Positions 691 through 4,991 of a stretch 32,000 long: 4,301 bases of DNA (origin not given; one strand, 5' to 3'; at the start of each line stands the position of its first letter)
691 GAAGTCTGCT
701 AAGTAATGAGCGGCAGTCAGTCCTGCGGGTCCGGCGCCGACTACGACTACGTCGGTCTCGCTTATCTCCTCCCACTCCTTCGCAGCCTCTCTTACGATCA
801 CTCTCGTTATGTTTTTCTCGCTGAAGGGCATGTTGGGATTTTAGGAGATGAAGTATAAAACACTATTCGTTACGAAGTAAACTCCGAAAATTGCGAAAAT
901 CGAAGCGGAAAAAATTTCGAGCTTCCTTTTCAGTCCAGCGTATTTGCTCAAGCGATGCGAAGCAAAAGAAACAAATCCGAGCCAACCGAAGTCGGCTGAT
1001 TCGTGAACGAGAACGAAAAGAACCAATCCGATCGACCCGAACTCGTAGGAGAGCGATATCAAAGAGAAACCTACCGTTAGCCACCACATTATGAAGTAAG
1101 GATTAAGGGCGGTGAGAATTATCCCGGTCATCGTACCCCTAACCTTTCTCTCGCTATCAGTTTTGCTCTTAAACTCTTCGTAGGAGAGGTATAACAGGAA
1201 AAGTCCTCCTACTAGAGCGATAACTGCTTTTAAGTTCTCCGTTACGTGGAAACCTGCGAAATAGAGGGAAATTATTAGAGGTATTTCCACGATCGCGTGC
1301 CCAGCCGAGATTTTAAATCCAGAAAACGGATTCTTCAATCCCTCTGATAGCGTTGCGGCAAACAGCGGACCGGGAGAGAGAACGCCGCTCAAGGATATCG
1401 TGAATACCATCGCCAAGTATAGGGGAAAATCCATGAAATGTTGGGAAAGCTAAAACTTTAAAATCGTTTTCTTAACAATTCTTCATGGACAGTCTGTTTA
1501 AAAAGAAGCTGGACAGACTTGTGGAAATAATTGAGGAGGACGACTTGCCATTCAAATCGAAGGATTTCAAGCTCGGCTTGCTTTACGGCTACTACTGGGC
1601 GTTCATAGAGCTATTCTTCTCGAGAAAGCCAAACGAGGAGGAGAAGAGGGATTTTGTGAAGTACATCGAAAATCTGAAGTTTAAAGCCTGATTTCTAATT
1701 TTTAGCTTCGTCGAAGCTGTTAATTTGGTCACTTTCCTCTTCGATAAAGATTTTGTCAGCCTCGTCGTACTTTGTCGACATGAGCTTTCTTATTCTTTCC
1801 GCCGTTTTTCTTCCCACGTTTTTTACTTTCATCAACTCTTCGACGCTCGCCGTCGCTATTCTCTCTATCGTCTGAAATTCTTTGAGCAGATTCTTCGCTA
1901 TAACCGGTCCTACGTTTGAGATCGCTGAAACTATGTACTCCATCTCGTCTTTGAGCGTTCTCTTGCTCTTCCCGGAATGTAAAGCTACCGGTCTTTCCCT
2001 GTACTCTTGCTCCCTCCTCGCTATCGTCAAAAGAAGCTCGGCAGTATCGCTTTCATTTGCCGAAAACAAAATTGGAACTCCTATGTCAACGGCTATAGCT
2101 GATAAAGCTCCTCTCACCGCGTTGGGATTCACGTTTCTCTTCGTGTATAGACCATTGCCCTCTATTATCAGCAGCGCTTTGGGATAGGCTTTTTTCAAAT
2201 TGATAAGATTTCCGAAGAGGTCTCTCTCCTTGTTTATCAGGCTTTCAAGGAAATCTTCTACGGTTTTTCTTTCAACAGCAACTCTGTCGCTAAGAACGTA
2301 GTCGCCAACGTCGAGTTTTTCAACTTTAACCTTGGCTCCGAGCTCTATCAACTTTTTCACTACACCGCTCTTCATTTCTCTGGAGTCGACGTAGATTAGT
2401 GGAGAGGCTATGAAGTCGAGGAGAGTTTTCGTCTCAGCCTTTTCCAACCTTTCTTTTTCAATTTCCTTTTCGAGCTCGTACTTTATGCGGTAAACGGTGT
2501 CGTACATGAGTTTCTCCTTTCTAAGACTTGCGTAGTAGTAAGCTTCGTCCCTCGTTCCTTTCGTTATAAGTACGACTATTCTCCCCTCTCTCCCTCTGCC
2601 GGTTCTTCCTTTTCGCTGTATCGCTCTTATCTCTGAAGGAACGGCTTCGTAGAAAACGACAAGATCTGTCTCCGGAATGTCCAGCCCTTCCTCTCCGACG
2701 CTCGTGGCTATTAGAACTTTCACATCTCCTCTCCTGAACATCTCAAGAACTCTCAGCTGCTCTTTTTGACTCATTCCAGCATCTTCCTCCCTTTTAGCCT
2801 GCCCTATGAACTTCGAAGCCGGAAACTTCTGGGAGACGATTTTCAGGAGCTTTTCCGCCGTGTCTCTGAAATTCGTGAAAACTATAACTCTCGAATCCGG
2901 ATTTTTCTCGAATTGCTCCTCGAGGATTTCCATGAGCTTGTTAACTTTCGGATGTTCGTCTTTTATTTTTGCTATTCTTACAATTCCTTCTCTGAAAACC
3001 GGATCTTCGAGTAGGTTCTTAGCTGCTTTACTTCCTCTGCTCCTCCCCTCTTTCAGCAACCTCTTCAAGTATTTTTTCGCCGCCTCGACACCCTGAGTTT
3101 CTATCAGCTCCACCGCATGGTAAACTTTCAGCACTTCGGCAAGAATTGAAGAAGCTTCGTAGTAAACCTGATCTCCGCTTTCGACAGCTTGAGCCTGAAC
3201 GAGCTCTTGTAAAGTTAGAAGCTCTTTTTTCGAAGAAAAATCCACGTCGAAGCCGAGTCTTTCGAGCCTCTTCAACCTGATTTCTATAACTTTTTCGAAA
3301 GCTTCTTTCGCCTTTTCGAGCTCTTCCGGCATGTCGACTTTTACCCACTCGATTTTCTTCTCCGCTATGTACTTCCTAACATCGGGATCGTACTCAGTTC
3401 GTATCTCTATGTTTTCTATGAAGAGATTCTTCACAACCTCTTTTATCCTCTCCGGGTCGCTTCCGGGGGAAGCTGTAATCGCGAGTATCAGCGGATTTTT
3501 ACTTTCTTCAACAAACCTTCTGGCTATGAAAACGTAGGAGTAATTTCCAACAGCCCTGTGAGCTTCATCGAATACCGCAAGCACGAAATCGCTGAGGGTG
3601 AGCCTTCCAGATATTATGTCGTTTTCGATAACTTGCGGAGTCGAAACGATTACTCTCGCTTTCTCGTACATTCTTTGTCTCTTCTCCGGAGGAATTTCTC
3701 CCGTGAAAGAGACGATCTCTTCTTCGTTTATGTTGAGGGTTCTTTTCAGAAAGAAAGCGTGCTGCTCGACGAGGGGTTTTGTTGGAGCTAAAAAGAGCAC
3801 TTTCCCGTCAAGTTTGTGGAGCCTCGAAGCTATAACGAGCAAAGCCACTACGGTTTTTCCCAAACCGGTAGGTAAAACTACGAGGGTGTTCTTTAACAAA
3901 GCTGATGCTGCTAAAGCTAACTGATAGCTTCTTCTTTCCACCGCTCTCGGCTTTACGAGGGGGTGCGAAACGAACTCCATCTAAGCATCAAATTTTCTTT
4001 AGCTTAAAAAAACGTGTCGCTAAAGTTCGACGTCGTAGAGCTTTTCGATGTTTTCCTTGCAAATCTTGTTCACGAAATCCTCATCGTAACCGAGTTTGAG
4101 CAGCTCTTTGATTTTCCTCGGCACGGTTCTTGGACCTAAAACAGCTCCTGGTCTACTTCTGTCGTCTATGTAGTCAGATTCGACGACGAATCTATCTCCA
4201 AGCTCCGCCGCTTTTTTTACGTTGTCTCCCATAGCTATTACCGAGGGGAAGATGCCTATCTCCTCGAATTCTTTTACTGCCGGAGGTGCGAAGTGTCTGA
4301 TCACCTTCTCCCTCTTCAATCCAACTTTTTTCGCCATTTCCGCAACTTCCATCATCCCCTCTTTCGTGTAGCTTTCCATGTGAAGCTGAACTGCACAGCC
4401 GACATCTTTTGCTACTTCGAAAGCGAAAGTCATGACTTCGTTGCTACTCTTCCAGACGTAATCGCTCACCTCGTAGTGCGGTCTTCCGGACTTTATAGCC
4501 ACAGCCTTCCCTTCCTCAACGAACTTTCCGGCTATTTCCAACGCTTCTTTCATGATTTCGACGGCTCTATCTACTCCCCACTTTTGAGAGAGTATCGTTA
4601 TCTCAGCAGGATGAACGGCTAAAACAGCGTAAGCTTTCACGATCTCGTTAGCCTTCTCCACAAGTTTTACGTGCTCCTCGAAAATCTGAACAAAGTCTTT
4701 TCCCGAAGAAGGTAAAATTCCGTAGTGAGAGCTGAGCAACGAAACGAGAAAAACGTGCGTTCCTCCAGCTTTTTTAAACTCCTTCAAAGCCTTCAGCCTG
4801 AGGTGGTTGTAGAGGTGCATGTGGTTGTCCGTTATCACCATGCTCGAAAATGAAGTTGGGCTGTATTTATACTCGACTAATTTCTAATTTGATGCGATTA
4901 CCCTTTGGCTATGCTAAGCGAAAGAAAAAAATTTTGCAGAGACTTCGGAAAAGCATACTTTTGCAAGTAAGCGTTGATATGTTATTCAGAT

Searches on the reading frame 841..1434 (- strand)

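Call 47: search_protein_families(library=pfam, proteins=[window:841-1434:-], max_evalue=0.00001)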
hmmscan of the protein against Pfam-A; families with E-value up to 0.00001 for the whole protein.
window:841-1434:- (197 aa): 1 family
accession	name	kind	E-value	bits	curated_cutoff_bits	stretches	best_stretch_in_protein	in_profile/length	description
PF01810.24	LysE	-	4.3e-26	92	25.6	1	15-190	1-192/193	LysE type translocator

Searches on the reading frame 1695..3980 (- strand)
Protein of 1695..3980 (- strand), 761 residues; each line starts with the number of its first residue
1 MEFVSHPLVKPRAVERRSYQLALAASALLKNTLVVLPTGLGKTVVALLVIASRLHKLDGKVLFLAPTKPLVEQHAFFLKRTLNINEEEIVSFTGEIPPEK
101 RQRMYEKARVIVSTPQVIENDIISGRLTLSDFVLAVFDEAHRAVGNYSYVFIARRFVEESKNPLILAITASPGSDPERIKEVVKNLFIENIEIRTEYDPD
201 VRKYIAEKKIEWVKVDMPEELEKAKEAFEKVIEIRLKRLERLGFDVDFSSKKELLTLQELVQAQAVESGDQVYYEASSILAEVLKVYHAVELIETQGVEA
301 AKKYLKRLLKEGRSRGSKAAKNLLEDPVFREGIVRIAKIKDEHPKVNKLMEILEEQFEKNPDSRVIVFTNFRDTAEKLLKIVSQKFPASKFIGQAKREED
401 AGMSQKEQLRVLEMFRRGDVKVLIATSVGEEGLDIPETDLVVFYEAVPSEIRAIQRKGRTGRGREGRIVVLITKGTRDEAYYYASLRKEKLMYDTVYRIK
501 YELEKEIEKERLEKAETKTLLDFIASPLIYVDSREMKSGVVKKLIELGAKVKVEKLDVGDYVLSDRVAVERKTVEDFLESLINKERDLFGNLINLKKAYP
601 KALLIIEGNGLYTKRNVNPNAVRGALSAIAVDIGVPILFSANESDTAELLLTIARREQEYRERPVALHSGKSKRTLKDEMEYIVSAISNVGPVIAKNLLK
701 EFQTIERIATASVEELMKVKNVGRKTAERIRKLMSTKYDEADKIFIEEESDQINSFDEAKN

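Call 47: search_protein_families(library=pfam, proteins=[window:1695-3980:-], max_evalue=0.00001)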
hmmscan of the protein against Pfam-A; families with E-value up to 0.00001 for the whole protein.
window:1695-3980:- (761 aa): 8 families
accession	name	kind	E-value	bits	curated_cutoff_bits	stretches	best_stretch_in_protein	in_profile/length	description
PF02732.21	ERCC4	-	3.9e-31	108.3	24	1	531-651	1-138/140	ERCC4 domain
PF00271.37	Helicase_C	-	1.2e-27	96.8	23.5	1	345-462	2-108/110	Helicase conserved C-terminal domain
PF21210.2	RNA_helicase_helical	-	2.9e-24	85.7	27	1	230-333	2-107/108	Putative ATP-dependent RNA helicase, helical bundle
PF00270.35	DEAD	-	4.4e-22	79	26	1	25-178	8-166/167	DEAD/DEAH box helicase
PF04851.21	ResIII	-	3.1e-20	73.2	22.5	1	29-172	23-162/164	Type III restriction enzyme, res subunit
PF14520.12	HHH_5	-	9.9e-13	48.8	27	1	686-731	6-52/57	Helix-hairpin-helix domain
PF12826.13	HHH_2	-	5e-12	46.3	27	1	687-734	8-55/64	Helix-hairpin-helix motif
PF00633.29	HHH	-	1.4e-07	31.5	24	1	705-731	2-28/30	Helix-hairpin-helix motif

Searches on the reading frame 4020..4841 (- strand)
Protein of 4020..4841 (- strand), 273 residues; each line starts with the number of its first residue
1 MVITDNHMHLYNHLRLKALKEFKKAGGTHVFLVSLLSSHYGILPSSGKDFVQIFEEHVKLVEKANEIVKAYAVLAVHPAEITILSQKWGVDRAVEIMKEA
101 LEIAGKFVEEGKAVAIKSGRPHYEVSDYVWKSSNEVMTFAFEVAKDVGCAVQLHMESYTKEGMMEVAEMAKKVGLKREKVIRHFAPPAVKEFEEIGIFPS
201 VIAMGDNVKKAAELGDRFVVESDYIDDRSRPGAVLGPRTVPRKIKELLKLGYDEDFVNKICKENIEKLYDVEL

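Call 5: search_protein_families(library=pfam, proteins=[window:4020-4841:-], max_evalue=0.1)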
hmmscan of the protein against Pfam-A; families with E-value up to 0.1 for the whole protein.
window:4020-4841:- (273 aa): 4 families
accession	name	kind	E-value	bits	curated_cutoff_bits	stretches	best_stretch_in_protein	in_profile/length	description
PF01026.27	TatD_DNase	-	1.4e-32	113.5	27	1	4-269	1-252/253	TatD related DNase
PF16712.10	SCAB_CC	-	0.024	14.9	25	1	61-115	32-85/168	Coiled-coil regions of plant-specific actin-binding protein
PF08940.17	DUF1918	-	0.043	13.9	24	0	212-236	3-27/58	Domain of unknown function (DUF1918)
PF13551.12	HTH_29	-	0.051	14.1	28.1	0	160-183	9-32/64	Winged helix-turn helix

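Call 6: search_protein_families(library=ncbifam, proteins=[window:4020-4841:-], max_evalue=0.1)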
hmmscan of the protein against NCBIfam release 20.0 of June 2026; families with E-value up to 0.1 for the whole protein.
window:4020-4841:- (273 aa): 5 families
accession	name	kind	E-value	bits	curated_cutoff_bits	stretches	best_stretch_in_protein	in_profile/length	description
NF045790.1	OxalOxreddelta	equivalog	0.035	13.3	230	1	49-132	44-129/316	oxalate oxidoreductase subunit delta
TIGR02684.1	dnstrm_HI1420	hypoth_equivalog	0.061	13.5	53.7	0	165-194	45-74/89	addiction module antidote protein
TIGR00099.1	Cof-subfamily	subfamily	0.061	12.9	137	0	94-137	15-57/256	Cof-type HAD-IIB family hydrolase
NF040755.1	AgaR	equivalog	0.069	12.2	260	1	61-147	44-133/256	transcriptional repressor AgaR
NF002886.0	PRK03355.1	equivalog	0.076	11.5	721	1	65-151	156-239/787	glycerol-3-phosphate 1-O-acyltransferase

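Call 78: find_encoding_contigs(protein=window:4020-4841:-, flank=10000, max_places=6)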
Protein window:4020-4841:- (273 aa): 4 contigs read that carry it; 3 places shown.
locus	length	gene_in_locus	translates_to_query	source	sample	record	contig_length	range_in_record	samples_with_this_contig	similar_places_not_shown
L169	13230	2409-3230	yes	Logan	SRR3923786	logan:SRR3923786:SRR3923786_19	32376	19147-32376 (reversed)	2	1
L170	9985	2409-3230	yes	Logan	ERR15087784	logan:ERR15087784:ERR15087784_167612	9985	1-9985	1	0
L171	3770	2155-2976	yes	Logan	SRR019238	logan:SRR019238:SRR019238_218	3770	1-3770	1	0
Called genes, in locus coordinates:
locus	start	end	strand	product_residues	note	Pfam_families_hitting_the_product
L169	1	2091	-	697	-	?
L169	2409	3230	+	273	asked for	PF01026:TatD_DNase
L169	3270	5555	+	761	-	PF00270:DEAD, PF04851:ResIII, PF21210:RNA_helicase_helical, PF00271:Helicase_C, PF02732:ERCC4, PF12826:HHH_2, PF14520:HHH_5, PF00633:HHH (weak), +1 more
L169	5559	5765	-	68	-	-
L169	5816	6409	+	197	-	PF01810:LysE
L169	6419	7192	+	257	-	PF01946:Thi4, PF01494:FAD_binding_3 (weak), PF00890:FAD_binding_2 (weak), PF01266:DAO, PF03486:HI0933_like (weak), PF07992:Pyr_redox_2, PF12831:FAD_oxidored (weak), PF13450:NAD_binding_8, +1 more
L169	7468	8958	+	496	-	PF02310:B12-binding (weak), PF04055:Radical_SAM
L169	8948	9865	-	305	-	PF04055:Radical_SAM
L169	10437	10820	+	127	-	PF04126:Cyclophil_like, PF18050:Cyclophil_like2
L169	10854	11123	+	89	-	-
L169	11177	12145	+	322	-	PF04014:MazE_antitoxin, PF01895:PhoU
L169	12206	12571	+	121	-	PF01248:Ribosomal_L7Ae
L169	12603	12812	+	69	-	PF01200:Ribosomal_S28e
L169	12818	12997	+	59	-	PF01246:Ribosomal_L24e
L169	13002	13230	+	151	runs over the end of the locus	PF00334:NDK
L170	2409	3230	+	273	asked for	PF01026:TatD_DNase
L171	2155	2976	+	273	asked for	PF01026:TatD_DNase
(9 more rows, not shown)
